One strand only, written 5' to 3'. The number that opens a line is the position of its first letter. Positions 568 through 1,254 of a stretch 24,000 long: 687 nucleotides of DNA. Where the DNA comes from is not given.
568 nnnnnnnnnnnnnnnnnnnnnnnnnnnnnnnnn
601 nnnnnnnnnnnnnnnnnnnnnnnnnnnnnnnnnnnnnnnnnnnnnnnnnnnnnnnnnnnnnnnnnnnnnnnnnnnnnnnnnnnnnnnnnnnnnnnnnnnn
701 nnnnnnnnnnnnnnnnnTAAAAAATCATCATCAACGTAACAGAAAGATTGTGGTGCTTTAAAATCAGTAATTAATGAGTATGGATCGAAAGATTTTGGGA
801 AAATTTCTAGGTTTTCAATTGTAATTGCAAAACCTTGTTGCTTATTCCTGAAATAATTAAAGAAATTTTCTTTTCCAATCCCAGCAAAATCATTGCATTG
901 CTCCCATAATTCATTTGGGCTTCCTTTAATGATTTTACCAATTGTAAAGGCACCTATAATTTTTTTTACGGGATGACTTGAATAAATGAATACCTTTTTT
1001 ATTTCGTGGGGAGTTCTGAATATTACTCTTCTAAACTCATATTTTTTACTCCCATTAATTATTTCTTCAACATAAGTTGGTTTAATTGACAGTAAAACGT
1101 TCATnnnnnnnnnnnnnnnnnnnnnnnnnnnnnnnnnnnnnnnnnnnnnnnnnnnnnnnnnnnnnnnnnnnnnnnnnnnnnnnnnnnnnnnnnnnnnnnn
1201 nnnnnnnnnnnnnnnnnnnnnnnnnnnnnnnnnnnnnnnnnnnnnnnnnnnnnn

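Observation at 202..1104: ASCH-HEPN fusion translationally coupled (23-nt overlap) to the PIN-GNAT-ASCH gene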

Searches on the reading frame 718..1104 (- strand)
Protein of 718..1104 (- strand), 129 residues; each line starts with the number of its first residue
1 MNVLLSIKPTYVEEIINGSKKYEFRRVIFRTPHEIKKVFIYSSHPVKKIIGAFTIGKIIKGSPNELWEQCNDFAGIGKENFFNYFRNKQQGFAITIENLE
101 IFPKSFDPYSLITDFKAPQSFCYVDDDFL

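Call 59: find_homologous_proteins(query=A4, max_evalue=0.001)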
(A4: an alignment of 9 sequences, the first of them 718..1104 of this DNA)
Query A4 (9 sequences) (129 aa, profile of the alignment): 3980 proteins with E <= 0.001 among 7286 candidates; the best 120 are listed.
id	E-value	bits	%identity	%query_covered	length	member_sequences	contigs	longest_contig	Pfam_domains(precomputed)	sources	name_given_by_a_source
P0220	1.2e-54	202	74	100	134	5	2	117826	-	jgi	-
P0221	5.5e-53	196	55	100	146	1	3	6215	-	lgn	-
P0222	2.0e-52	195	55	98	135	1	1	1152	-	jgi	jgi:predicted transcriptional regulator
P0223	2.3e-52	194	53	100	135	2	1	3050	-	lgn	-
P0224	3.3e-52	194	53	100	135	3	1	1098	-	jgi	jgi:predicted transcriptional regulator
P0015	3.5e-52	194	52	96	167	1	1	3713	-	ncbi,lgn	-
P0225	4.2e-52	194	54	100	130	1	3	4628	-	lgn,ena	-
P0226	1.5e-51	192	56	96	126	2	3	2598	-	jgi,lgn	-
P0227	3.0e-51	191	59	97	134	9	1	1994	-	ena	-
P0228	5.2e-51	190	53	100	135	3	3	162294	-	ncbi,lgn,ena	-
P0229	7.3e-51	190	59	98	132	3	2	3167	-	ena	-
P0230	9.6e-51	189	60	98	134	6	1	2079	-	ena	-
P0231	1.6e-50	189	51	100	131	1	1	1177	-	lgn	-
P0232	1.6e-50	188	57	98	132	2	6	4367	-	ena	-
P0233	2.1e-50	188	55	96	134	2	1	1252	-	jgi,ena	-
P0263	5.7e-49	183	57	100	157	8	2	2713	PF04266.21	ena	-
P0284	1.8e-48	182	56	96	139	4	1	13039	PF04266.21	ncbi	-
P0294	2.8e-48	181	54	100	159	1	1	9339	PF04266.21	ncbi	-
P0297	2.9e-48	181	55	96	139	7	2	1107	PF04266.21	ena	-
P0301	3.2e-48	181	55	98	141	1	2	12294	PF04266.21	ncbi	-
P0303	3.5e-48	181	57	100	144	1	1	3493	PF04266.21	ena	-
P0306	3.8e-48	181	55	97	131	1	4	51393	PF04266.21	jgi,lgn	-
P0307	3.9e-48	181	54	100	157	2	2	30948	PF04266.21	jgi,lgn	jgi:type I restriction enzyme S subunit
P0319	5.6e-48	180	54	100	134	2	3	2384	PF04266.21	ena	-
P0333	8.3e-48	180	53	96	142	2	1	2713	PF04266.21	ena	-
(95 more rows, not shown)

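Call 71: search_solved_structures(query=A4, max_evalue=1, show_alignments=2)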
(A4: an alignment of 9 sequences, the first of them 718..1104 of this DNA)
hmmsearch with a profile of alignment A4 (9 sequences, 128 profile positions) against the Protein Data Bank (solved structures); distinct sequences matched with E-value up to 1: 8.
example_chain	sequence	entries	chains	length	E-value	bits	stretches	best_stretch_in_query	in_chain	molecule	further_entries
5gus_A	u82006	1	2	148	2.6e-23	85.9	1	2-125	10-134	Helix-turn-helix domain-containing protein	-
5guq_A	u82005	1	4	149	2.6e-23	85.9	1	2-125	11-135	Helix-turn-helix domain-containing protein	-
5y6c_A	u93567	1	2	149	8.4e-23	84.2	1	2-125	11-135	Helix-turn-helix domain-containing protein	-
5y6b_A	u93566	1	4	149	1.8e-22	83.1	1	2-125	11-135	Helix-turn-helix domain-containing protein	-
2kku_A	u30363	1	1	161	0.0024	21.4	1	28-110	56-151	Uncharacterized protein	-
8vd6_A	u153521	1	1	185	0.11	16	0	11-59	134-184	CAP REPEAT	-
7bll_A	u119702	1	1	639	0.14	15.6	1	57-121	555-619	SusD homolog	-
3nrg_A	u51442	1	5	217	0.58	13.6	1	67-95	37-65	TetR family transcriptional regulator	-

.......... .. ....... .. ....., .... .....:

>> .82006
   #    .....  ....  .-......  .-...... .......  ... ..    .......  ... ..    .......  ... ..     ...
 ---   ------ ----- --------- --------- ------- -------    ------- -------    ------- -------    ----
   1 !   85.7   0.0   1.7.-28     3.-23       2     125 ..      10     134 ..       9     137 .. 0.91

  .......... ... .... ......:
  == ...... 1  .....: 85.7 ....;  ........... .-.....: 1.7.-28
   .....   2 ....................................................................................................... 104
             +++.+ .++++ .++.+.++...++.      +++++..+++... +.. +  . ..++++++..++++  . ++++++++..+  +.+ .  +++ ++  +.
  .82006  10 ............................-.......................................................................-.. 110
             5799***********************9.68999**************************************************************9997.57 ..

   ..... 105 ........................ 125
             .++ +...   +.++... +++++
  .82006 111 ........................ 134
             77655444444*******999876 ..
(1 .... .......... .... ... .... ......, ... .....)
